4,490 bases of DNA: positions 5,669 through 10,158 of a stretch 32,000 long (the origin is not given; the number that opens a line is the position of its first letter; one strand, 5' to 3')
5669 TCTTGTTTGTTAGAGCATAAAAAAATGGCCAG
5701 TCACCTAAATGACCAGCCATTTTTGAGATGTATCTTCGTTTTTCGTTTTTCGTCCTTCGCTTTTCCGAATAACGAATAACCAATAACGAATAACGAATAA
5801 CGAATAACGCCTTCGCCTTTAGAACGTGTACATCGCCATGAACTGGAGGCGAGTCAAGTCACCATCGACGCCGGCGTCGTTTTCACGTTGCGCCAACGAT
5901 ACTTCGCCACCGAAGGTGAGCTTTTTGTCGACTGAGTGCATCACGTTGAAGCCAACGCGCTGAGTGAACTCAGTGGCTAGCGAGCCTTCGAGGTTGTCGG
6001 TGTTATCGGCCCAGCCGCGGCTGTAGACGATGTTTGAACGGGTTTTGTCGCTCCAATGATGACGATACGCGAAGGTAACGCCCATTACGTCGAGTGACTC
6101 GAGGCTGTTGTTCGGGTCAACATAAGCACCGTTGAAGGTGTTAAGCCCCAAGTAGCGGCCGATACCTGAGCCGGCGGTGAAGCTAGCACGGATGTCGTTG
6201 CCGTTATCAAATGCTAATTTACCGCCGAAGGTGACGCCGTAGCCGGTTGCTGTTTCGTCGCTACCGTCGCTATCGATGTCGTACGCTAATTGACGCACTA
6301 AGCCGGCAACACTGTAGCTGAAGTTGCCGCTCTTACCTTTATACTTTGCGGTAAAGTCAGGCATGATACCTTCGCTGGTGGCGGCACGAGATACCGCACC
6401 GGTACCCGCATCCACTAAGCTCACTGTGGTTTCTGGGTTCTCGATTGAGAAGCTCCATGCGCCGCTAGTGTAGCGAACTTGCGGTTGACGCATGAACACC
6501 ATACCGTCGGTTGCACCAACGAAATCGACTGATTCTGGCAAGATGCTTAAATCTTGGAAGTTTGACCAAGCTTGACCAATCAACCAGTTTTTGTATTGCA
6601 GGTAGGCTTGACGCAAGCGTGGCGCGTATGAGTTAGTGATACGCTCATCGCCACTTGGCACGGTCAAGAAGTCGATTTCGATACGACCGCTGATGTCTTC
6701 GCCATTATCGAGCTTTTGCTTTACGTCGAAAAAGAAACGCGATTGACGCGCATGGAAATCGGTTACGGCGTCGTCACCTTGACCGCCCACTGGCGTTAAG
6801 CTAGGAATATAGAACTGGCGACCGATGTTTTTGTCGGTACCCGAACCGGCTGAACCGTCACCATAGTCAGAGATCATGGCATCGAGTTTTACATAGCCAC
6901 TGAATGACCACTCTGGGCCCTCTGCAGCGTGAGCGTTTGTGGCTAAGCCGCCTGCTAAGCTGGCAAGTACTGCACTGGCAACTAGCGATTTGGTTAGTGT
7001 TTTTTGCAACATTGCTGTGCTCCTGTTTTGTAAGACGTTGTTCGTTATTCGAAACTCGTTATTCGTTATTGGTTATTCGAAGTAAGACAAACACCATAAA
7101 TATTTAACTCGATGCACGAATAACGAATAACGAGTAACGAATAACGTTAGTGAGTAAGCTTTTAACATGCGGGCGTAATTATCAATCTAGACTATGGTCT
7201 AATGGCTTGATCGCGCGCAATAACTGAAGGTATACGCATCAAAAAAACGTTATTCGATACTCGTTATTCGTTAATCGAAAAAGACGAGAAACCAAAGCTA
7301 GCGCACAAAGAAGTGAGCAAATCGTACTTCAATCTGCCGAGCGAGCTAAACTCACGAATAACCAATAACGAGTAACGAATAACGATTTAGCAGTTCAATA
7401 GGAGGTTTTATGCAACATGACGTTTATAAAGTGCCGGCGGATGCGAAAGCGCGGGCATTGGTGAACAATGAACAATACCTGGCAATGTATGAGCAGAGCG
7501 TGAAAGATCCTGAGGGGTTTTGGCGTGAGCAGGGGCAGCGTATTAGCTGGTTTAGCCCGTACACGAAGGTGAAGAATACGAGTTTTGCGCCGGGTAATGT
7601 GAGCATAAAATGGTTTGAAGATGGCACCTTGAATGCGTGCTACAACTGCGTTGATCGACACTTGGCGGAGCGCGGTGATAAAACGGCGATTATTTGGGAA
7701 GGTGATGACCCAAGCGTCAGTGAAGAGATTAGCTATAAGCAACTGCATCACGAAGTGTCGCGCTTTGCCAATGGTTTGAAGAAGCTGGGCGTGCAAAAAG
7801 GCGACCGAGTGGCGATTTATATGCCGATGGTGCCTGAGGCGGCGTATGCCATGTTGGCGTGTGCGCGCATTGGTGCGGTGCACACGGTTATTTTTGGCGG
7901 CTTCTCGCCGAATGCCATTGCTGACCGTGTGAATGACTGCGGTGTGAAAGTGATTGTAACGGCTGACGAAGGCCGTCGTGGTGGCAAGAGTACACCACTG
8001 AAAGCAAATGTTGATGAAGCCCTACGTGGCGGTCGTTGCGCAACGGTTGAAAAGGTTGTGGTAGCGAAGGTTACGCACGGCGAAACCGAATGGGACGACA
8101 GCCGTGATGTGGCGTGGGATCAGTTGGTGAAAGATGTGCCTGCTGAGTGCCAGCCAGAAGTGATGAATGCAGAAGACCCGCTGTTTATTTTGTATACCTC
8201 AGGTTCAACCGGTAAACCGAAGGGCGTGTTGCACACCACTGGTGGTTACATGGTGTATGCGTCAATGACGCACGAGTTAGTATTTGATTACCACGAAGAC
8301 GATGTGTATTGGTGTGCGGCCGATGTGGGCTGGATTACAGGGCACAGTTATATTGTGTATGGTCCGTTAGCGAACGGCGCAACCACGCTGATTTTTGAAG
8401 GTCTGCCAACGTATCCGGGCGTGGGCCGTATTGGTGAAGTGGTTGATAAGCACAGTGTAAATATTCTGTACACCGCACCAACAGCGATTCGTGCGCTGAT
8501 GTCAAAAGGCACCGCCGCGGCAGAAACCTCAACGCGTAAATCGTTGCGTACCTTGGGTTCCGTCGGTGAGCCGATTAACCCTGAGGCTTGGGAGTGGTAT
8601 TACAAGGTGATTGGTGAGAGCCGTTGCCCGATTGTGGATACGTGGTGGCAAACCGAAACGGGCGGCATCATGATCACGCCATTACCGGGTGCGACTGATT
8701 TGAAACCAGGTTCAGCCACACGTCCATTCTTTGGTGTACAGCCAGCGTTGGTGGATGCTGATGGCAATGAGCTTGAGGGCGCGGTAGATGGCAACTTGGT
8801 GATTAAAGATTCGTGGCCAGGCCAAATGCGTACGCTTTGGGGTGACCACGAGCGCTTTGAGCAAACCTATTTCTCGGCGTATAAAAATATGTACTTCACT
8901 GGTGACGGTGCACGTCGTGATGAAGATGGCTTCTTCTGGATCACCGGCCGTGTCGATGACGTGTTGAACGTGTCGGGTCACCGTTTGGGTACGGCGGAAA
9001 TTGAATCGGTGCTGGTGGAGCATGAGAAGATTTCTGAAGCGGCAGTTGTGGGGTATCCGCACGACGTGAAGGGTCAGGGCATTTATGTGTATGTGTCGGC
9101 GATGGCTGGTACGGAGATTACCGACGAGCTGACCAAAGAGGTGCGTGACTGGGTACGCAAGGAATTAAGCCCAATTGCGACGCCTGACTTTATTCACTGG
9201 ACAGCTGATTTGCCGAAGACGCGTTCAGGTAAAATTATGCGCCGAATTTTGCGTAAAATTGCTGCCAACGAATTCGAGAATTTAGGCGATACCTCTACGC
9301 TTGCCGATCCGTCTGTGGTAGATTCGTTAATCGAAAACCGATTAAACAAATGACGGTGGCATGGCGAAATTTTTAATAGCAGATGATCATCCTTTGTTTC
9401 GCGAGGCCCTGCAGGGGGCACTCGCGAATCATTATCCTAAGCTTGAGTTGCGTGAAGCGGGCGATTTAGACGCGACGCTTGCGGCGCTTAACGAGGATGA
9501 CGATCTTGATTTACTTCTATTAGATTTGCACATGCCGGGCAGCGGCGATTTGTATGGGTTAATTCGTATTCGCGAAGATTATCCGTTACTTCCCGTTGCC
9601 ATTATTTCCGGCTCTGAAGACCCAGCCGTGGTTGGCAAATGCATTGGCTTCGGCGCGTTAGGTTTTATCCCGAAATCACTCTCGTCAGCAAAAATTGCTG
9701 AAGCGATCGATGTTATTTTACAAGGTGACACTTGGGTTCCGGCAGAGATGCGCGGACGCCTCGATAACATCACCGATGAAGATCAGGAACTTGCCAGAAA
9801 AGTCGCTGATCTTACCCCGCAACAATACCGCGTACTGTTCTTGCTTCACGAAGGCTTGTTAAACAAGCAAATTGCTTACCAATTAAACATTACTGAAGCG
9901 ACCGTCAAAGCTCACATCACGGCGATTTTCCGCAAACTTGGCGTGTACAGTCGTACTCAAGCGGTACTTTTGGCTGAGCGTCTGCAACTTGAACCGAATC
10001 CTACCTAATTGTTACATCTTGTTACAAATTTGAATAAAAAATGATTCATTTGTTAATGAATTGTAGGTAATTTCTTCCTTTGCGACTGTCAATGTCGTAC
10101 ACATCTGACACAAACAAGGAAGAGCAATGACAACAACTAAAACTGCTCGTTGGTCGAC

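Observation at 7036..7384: Hairpin elements whose arms are tandem heptamers, abutting both RBSs of the divergent porin/acs region (type locus of a window-wide family)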

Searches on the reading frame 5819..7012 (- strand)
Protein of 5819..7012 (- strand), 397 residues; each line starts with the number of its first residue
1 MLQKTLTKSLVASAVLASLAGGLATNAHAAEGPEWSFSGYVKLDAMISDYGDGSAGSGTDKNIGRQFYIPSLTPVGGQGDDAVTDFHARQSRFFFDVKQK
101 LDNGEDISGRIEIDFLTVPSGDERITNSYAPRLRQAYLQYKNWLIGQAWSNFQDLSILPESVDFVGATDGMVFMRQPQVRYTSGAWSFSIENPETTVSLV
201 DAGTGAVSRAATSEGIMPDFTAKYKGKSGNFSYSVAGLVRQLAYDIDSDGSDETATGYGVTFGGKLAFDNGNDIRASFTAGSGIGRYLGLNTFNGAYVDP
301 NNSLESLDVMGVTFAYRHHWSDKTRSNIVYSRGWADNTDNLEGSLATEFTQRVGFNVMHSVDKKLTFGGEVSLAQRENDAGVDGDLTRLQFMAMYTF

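Call 8: search_protein_families(library=pfam, proteins=[window:5819-7012:-])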
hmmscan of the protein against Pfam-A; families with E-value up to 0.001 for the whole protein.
window:5819-7012:- (397 aa): 1 family
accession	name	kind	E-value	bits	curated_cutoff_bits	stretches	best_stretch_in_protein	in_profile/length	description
PF19577.5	DcaP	-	7.2e-16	58.6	27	1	87-397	112-410/410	DcaP outer membrane protein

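Call 19: find_homologous_proteins(query=window:5819-7012:-)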
Query window:5819-7012:- (397 aa): 1246 proteins with E <= 0.001 among 8000 candidates; the best 120 are listed.
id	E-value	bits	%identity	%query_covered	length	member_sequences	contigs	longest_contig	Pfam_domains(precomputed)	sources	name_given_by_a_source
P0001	6.0e-256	867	96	100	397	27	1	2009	PF19577.5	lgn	-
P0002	6.7e-234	794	88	100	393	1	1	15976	PF19577.5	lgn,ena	-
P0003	1.6e-225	767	85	100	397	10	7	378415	PF19577.5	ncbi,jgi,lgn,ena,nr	ncbi:MAG: porin [Gammaproteobacteria bacterium]|jgi:hypothetical protein|nr:porin [Gammaproteobacter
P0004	3.9e-225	765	85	100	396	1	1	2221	PF19577.5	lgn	-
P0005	3.6e-208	710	81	100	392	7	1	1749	PF19577.5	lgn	-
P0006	1.0e-192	659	72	100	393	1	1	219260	PF19577.5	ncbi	-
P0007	7.1e-177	607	70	100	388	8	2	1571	PF19577.5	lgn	-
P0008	8.9e-169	580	67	100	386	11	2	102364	PF19577.5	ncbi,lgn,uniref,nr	ncbi:porin [Pseudidiomarina atlantica]|uniref:Porin n=1 Tax=Pseudidiomarina atlantica TaxID=1517416 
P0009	1.2e-168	580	68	100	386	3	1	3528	PF19577.5,PF13609.13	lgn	-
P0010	4.0e-168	578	68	100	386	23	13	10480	PF19577.5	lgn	-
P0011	2.0e-167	576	67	100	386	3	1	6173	PF19577.5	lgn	-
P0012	5.0e-166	571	66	100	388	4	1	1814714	PF19577.5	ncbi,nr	ncbi:porin [Pseudidiomarina salinarum]|nr:porin [Pseudidiomarina salinarum]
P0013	4.1e-165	568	66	100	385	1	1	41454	PF19577.5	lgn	-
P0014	1.7e-164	566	66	100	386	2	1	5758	PF19577.5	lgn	-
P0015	3.1e-164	565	65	100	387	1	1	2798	PF19577.5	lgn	-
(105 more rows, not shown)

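Call 20: find_encoding_contigs(protein=P0003, flank=10000, max_places=2)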
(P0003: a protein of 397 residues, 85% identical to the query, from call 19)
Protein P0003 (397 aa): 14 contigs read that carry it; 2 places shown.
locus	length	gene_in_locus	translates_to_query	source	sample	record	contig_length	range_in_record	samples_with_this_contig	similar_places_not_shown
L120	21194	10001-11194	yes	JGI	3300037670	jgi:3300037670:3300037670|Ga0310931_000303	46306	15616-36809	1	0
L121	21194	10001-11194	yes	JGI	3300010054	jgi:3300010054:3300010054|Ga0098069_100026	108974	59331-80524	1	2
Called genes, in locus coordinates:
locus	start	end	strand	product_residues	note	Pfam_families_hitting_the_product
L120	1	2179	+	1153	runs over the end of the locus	PF08448:PAS_4 (faint), PF12860:PAS_7, PF00512:HisKA, PF02518:HATPase_c, PF00072:Response_reg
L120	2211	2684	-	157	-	-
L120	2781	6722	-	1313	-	PF00082:Peptidase_S8, PF17892:Cadherin_5 (faint), PF02225:PA, PF17963:Big_9, PF21027:Sde0182_C (faint), PF18911:PKD_4 (weak), PF22352:K319L-like_PKD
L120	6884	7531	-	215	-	PF00072:Response_reg, PF00196:GerE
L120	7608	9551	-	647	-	PF16177:ACAS_N, PF00501:AMP-binding, PF13193:AMP-binding_C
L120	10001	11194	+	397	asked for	PF19577:DcaP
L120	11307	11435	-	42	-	-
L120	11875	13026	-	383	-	-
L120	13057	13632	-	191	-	PF14102:Caps_synth_CapC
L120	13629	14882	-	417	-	PF08245:Mur_ligase_M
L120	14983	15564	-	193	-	-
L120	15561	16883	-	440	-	PF01464:SLT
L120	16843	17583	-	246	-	-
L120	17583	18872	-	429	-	-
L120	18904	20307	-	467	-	-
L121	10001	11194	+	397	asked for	PF19577:DcaP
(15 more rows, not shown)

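Call 21: find_encoding_contigs(protein=P0002, flank=10000, max_places=2)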
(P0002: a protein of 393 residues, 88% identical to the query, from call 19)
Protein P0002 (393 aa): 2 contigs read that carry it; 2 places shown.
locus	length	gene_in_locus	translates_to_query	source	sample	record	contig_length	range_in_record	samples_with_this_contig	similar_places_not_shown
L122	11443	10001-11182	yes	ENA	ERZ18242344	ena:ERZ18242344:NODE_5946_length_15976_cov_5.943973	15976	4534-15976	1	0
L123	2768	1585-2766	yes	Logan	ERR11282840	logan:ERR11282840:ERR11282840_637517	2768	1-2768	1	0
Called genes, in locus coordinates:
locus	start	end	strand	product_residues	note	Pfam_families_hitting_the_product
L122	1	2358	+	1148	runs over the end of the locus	PF12860:PAS_7, PF00512:HisKA, PF02518:HATPase_c, PF00072:Response_reg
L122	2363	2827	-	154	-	-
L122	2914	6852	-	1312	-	PF00082:Peptidase_S8, PF02225:PA, PF17892:Cadherin_5 (faint), PF17963:Big_9 (weak), PF18911:PKD_4 (weak), PF21027:Sde0182_C (weak), PF22352:K319L-like_PKD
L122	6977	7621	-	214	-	PF00072:Response_reg, PF08281:Sigma70_r4_2 (weak), PF00196:GerE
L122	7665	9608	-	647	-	PF16177:ACAS_N, PF00501:AMP-binding, PF13193:AMP-binding_C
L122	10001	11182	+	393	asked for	PF19577:DcaP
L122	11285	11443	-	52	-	?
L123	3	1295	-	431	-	?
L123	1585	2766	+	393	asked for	PF19577:DcaP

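Call 22: find_encoding_contigs(protein=P0006, flank=10000, max_places=2)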
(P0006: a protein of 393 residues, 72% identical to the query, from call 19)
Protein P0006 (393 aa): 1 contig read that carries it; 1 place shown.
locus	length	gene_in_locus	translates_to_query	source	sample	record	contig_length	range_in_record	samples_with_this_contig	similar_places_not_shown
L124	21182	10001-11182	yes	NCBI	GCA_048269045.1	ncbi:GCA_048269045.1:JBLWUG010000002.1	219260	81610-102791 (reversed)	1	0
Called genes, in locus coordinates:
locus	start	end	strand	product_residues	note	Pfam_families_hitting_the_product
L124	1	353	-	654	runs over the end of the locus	PF02129:Peptidase_S15, PF01738:DLH, PF20434:BD-FAE, PF00326:Peptidase_S9, PF12146:Hydrolase_4 (weak)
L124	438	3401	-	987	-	PF07715:Plug, PF00593:TonB_dep_Rec_b-barrel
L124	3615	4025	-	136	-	-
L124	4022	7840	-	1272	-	PF00082:Peptidase_S8, PF02225:PA, PF17766:fn3_6 (weak), PF17963:Big_9, PF17892:Cadherin_5 (weak), PF22352:K319L-like_PKD (weak)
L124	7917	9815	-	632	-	PF16177:ACAS_N, PF00501:AMP-binding, PF13193:AMP-binding_C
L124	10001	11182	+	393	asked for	PF19577:DcaP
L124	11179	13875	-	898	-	PF00990:GGDEF, PF00563:EAL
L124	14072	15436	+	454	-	PF00753:Lactamase_B, PF23023:Anti-Pycsar_Apyc1, PF12706:Lactamase_B_2 (weak), PF10996:Beta-Casp, PF07521:RMMBL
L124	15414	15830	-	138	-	PF06347:SH3_4 (weak), PF08239:SH3_3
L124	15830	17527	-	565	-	-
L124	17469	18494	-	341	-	PF00106:adh_short (weak), PF01073:3Beta_HSD, PF01370:Epimerase, PF02719:Polysacc_synt_2, PF04321:RmlD_sub_bind, PF08659:KR, PF13460:NAD_binding_10, PF16363:GDP_Man_Dehyd, +2 more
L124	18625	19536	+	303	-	PF02397:Bac_transf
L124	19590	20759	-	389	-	PF13439:Glyco_transf_4, PF13579:Glyco_trans_4_4, PF00534:Glycos_transf_1, PF13692:Glyco_trans_1_4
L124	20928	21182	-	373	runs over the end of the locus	PF13439:Glyco_transf_4, PF13579:Glyco_trans_4_4, PF00534:Glycos_transf_1, PF13692:Glyco_trans_1_4, PF26337:Gtf3_C (weak), PF13524:Glyco_trans_1_2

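Call 35: find_encoding_contigs(protein=P0001, flank=10000, max_places=4)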
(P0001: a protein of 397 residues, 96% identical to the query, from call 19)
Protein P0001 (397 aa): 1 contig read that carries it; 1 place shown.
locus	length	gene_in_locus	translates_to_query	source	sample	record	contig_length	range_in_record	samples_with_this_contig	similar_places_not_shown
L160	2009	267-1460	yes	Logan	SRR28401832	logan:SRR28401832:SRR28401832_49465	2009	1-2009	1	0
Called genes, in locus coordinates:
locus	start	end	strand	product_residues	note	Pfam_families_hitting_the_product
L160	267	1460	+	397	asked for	PF19577:DcaP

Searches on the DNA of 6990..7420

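Call 81: search_rna_families(source=window, start=6990, end=7420, threshold=evalue, max_evalue=1)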
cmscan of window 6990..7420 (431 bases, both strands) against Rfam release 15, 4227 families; matches with E-value up to 1: 7.
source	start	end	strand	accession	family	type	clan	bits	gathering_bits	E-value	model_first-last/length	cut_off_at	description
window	7247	7385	-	RF03664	MIR6288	Gene; miRNA;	-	33.7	74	4.5e-05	1-92/92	no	MIR6288 microRNA precursor family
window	7049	7147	-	RF03664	MIR6288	Gene; miRNA;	-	31.2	74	0.00022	1-92/92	no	MIR6288 microRNA precursor family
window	7049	7147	+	RF03664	MIR6288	Gene; miRNA;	-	27.7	74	0.0018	1-92/92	no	MIR6288 microRNA precursor family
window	7046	7143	-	RF04099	MIR837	Gene; miRNA;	-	24.2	117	0.014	1-122/122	no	MIR837 microRNA precursor family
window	7031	7149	-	RF03670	MIR3932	Gene; miRNA;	-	22.4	150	0.062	1-123/123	no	MIR3932 microRNA precursor family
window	7039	7157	+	RF04174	MIR4208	Gene; miRNA;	-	22.2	140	0.49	1-191/191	no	MIR4208 microRNA precursor family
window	7041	7147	-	RF04130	MIR7996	Gene; miRNA;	-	20.2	119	0.28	1-189/190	no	MIR7996 microRNA precursor family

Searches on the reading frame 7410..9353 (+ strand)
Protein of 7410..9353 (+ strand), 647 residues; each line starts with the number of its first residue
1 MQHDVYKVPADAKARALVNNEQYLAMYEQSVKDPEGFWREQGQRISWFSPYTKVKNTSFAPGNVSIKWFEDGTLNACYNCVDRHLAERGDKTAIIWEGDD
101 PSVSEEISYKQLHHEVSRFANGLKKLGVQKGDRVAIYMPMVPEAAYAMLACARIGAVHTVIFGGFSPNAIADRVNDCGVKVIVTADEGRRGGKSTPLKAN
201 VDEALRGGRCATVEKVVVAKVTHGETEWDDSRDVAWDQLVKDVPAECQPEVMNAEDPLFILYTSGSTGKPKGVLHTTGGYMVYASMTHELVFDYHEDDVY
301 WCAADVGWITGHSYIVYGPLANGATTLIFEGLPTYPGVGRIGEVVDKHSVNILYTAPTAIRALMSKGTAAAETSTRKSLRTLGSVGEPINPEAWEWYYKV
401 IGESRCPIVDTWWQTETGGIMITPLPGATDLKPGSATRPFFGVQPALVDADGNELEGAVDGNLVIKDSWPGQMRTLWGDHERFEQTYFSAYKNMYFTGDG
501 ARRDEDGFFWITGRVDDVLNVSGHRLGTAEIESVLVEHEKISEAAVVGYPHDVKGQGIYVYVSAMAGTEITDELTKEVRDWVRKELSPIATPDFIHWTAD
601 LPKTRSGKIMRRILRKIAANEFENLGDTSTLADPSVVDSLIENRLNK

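Call 8: search_protein_families(library=pfam, proteins=[window:7410-9353:+])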
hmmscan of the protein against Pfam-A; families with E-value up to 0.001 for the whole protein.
window:7410-9353:+ (647 aa): 3 families
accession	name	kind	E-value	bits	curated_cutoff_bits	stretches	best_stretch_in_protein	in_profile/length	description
PF00501.34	AMP-binding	-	1.9e-89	300.6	29.9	1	82-468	2-377/384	AMP-binding enzyme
PF16177.11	ACAS_N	-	3.6e-24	84.8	27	1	23-80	1-55/55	Acetyl-coenzyme A synthetase N-terminus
PF13193.12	AMP-binding_C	-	1.3e-23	84.1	24.5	1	530-608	1-76/76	AMP-binding enzyme C-terminal domain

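Call 10: find_encoding_contigs(protein=window:7410-9353:+, flank=3000, max_places=6)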
Protein window:7410-9353:+ (647 aa): no gene with exactly this product is on record in the collection.

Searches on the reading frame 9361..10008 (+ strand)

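Call 8: search_protein_families(library=pfam, proteins=[window:9361-10008:+])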
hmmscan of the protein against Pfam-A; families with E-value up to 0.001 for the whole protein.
window:9361-10008:+ (215 aa): 3 families
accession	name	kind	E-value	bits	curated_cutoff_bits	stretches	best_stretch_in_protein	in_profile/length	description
PF00196.25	GerE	-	2.1e-18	66.1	23.5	1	151-205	3-57/57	Bacterial regulatory proteins, luxR family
PF00072.30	Response_reg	-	1.1e-16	61.4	30.2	1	5-116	2-110/111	Response regulator receiver domain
PF08281.18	Sigma70_r4_2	-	4.6e-06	26.6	25.7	1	153-193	12-54/54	Sigma-70, region 4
